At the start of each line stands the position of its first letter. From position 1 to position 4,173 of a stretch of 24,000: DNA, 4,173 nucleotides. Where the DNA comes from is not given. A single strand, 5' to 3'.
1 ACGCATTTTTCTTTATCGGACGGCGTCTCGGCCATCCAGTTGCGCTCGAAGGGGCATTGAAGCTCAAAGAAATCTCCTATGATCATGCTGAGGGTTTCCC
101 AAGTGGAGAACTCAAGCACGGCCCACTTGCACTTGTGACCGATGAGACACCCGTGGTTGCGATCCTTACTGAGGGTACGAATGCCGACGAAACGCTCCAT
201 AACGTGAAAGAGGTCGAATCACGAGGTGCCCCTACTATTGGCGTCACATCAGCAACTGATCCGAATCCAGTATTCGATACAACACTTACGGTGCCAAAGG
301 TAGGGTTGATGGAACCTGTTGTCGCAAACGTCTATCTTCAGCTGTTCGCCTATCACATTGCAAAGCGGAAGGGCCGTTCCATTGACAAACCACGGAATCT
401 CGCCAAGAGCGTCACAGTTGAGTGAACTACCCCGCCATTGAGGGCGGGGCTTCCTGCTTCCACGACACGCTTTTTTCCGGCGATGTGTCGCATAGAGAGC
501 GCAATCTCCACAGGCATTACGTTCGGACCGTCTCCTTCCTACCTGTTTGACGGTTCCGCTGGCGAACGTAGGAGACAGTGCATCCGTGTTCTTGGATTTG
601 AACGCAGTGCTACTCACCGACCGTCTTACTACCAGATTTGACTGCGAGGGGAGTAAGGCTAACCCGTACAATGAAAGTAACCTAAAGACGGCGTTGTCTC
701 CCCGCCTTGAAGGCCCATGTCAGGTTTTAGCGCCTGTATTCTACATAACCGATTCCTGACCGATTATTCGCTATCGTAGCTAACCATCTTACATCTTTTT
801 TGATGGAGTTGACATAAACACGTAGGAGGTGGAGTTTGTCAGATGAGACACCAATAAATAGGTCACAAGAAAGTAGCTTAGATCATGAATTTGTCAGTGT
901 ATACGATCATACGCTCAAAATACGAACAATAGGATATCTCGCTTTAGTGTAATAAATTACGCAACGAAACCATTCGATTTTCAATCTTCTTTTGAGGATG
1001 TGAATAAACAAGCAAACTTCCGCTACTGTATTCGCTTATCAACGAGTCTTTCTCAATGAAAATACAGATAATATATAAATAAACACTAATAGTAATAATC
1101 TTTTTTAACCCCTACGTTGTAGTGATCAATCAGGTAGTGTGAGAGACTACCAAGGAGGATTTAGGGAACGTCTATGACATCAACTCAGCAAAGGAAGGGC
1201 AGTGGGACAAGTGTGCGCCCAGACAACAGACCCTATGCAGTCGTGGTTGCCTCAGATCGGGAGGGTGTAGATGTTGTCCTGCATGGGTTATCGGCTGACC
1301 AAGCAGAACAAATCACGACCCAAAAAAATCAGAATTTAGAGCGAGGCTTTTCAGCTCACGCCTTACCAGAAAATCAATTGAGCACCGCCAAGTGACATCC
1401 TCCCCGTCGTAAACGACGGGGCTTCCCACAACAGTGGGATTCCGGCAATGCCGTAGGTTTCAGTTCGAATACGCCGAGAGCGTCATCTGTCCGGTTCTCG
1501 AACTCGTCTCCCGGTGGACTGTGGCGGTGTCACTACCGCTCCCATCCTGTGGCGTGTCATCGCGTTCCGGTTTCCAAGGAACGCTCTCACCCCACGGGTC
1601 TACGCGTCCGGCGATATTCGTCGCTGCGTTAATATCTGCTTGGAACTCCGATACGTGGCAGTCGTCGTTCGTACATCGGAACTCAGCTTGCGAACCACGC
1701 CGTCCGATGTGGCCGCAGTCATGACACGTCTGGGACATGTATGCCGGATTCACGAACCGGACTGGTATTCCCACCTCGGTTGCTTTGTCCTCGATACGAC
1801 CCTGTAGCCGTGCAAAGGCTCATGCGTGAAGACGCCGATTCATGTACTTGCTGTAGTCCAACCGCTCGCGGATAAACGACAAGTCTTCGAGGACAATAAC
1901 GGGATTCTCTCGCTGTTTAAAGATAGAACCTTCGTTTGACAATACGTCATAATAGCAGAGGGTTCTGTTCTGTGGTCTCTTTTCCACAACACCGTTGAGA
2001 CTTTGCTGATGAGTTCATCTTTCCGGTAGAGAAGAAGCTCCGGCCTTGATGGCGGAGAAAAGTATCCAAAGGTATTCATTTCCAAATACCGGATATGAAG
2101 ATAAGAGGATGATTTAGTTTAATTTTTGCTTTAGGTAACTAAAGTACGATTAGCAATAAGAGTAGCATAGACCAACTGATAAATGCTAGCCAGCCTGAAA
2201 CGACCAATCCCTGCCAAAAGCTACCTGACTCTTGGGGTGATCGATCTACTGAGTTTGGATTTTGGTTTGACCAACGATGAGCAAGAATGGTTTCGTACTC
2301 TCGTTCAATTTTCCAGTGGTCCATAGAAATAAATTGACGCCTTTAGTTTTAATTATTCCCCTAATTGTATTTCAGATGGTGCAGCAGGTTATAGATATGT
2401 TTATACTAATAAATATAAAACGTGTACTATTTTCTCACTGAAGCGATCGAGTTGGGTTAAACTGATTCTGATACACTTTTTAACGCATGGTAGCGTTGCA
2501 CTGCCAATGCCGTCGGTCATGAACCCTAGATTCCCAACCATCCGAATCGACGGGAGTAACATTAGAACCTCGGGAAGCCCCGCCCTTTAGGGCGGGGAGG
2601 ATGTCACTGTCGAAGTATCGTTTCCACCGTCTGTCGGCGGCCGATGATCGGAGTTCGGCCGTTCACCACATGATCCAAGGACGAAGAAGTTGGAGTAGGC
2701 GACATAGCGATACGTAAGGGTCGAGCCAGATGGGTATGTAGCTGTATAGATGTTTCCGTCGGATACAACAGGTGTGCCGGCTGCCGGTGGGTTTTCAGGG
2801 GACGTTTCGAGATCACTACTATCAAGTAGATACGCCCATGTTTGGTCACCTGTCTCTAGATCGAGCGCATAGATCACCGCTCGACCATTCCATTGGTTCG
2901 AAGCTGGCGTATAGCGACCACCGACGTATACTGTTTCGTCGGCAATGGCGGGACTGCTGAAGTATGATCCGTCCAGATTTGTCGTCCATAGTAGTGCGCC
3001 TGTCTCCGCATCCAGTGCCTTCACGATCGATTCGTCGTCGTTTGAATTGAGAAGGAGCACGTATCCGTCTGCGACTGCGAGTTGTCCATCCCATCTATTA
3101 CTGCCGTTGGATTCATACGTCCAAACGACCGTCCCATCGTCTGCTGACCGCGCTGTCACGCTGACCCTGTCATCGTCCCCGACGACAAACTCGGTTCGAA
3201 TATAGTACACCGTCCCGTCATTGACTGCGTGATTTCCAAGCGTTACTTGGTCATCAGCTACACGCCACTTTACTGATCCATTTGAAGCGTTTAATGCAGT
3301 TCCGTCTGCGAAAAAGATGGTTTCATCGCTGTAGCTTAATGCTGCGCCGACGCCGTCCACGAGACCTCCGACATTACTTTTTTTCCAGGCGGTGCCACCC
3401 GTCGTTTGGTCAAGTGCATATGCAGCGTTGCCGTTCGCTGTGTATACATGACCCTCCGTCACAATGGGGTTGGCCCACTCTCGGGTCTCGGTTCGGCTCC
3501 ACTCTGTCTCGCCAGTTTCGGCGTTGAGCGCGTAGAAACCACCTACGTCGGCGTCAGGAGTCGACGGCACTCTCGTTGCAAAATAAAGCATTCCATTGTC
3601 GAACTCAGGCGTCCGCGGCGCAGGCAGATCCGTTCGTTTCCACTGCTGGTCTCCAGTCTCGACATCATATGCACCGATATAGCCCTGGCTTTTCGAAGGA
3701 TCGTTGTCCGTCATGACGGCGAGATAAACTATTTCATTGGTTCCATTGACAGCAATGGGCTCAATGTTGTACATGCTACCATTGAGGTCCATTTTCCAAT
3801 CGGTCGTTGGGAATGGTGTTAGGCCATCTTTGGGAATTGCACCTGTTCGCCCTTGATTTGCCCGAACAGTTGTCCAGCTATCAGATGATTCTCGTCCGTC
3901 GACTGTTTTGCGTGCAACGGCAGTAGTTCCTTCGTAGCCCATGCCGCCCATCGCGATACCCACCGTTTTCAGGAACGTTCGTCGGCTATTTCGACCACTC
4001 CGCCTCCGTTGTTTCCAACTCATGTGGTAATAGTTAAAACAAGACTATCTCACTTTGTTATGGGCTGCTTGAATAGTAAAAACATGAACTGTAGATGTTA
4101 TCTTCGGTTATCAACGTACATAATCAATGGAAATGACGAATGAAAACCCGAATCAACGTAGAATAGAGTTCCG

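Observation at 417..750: IS1341/MITE right ends sit exactly on host stop codons and regenerate them; the inferred target TTAY is the complement of R+TAA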

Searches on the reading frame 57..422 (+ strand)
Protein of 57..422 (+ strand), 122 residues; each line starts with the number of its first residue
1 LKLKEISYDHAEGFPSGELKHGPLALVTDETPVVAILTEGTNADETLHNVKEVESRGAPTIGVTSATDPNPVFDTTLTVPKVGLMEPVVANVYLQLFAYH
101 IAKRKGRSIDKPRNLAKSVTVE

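Call 10: search_protein_families(library=pfam, proteins=[window:57-422:+])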
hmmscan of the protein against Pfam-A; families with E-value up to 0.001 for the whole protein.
window:57-422:+ (122 aa): 1 family
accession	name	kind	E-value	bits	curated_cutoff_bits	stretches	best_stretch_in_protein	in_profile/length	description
PF01380.27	SIS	-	1.3e-12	48.1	25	1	1-100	25-126/131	SIS domain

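Call 14: find_homologous_proteins(query=window:57-422:+)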
Query window:57-422:+ (122 aa): 4599 proteins with E <= 0.001 among 4615 candidates; the best 120 are listed.
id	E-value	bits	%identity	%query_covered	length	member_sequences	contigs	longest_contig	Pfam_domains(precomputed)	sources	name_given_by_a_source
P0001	2.6e-49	184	72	100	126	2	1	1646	PF01380.28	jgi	jgi:glucosamine--fructose-6-phosphate aminotransferase (isomerizing)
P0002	1.2e-48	182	72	100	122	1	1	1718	PF01380.28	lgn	-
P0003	2.0e-48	181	70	100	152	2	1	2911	PF01380.28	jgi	jgi:glucosamine--fructose-6-phosphate aminotransferase (isomerizing)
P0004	3.5e-48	180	72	100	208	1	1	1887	PF01380.28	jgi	-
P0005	5.0e-48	180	72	100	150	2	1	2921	PF01380.28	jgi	jgi:glucosamine--fructose-6-phosphate aminotransferase (isomerizing)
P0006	1.2e-47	179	70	100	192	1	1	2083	PF01380.28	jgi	jgi:glucosamine--fructose-6-phosphate aminotransferase (isomerizing)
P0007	3.7e-47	177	70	100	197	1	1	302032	PF01380.28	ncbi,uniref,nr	ncbi:glucosamine--fructose-6-phosphate aminotransferase (isomerizing) [Halolamina pelagica]|uniref:G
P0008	4.4e-47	177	71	100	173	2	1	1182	PF01380.28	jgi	jgi:glucosamine--fructose-6-phosphate aminotransferase (isomerizing)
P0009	5.8e-47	176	71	100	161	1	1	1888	PF01380.28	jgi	jgi:glucosamine--fructose-6-phosphate aminotransferase (isomerizing)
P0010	6.7e-47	176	70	100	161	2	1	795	PF01380.28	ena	-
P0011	1.7e-46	175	71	100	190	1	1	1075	PF01380.28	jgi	jgi:glucosamine--fructose-6-phosphate aminotransferase (isomerizing)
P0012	4.6e-46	174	67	100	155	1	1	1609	PF01380.28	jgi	jgi:glutamine--fructose-6-phosphate transaminase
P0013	5.1e-46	173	66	100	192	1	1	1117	PF01380.28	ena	-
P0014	7.0e-46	173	67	100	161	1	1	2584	PF01380.28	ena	-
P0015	1.9e-45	172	69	100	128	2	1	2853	PF01380.28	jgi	jgi:glucosamine--fructose-6-phosphate aminotransferase (isomerizing)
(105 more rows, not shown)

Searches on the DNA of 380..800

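Call 60: search_rna_families(source=window, start=380, end=800, threshold=evalue, max_evalue=1)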
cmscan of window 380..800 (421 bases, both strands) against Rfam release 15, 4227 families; matches with E-value up to 1: 0.
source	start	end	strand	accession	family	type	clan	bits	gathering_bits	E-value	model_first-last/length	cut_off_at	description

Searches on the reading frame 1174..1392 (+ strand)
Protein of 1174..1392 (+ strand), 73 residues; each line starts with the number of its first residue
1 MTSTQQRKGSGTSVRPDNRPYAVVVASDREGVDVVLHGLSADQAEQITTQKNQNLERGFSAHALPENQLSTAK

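Call 10: search_protein_families(library=pfam, proteins=[window:1174-1392:+])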
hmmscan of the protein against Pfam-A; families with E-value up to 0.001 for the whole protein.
window:1174-1392:+ (73 aa): 0 families

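Call 46: search_protein_families(library=pfam, max_evalue=0.01, proteins=[window:1174-1392:+])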
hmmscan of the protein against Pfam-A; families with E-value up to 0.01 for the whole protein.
window:1174-1392:+ (73 aa): 0 families

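Call 68: search_protein_representatives(protein=window:1174-1392:+)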
Query: 73 residues. Proteins with E-value up to 0.001 (for the whole library): 7; up to 1e-10: 0; up to 1e-30: 0. The best 7 are listed.
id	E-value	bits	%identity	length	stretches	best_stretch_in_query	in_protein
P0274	1.8e-10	56.2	48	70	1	5-69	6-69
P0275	1.9e-10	56.1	51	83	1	13-73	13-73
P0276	2.7e-10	55.6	47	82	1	1-71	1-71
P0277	1.0e-09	53.8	46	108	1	1-71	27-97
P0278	1.1e-07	47.4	31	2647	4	19-53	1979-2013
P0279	3.6e-07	45.8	42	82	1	1-72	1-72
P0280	6.9e-04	35.5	34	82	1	13-70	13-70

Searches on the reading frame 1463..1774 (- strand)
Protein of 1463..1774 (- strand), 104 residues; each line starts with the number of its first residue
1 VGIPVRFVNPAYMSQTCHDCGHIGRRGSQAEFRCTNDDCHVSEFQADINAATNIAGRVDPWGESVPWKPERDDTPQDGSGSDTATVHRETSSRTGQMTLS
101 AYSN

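Call 72: search_protein_families(library=pfam, max_evalue=1, proteins=[window:1463-1774:-])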
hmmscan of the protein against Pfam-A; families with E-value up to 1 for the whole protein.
window:1463-1774:- (104 aa): 2 families
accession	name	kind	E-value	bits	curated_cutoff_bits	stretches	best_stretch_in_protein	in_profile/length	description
PF07282.18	Cas12f1-like_TNB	-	3.8e-12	46.6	26.3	1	2-54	16-60/60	Cas12f1-like, TNB domain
PF14260.11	zf-C4pol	-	0.024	15.3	28.9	1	13-41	41-66/70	C4-type zinc-finger of DNA polymerase delta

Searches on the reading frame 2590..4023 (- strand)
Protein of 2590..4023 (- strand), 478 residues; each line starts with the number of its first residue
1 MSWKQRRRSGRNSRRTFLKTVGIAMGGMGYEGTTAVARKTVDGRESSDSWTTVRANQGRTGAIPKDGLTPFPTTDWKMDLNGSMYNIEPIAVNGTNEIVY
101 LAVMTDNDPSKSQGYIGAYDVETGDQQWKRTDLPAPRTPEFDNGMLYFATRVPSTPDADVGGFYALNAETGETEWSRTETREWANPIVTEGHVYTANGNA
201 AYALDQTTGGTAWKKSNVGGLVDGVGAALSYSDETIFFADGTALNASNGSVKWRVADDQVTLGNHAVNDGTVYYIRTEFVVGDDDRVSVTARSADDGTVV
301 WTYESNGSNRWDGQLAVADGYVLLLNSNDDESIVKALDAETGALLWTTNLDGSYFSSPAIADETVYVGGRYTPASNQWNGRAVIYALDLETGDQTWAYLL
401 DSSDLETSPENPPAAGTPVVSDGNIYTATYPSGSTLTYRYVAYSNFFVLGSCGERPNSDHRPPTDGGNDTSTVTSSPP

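Call 10: search_protein_families(library=pfam, proteins=[window:2590-4023:-])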
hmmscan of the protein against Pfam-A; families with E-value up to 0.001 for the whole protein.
window:2590-4023:- (478 aa): 4 families
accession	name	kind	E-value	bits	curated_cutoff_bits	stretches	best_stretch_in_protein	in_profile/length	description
PF13360.13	PQQ_2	-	3.6e-30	105.8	27.6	3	288-414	4-115/233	Outer membrane protein assembly factor BamB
PF01011.28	PQQ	-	3.4e-14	52.9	26.7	0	356-410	164-218/595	Glucose/ethanol/alcohol dehydrogenase, beta-propeller domain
PF13570.13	Beta-prop_ACSF4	-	1.2e-10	41.8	133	1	289-368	73-191/329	Beta-alanine-activating enzyme, beta-propeller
PF25293.1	Beta-prop_EMC1_N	-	5.1e-05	23.5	34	0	294-404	48-151/219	EMC1 N-terminal beta-propeller domain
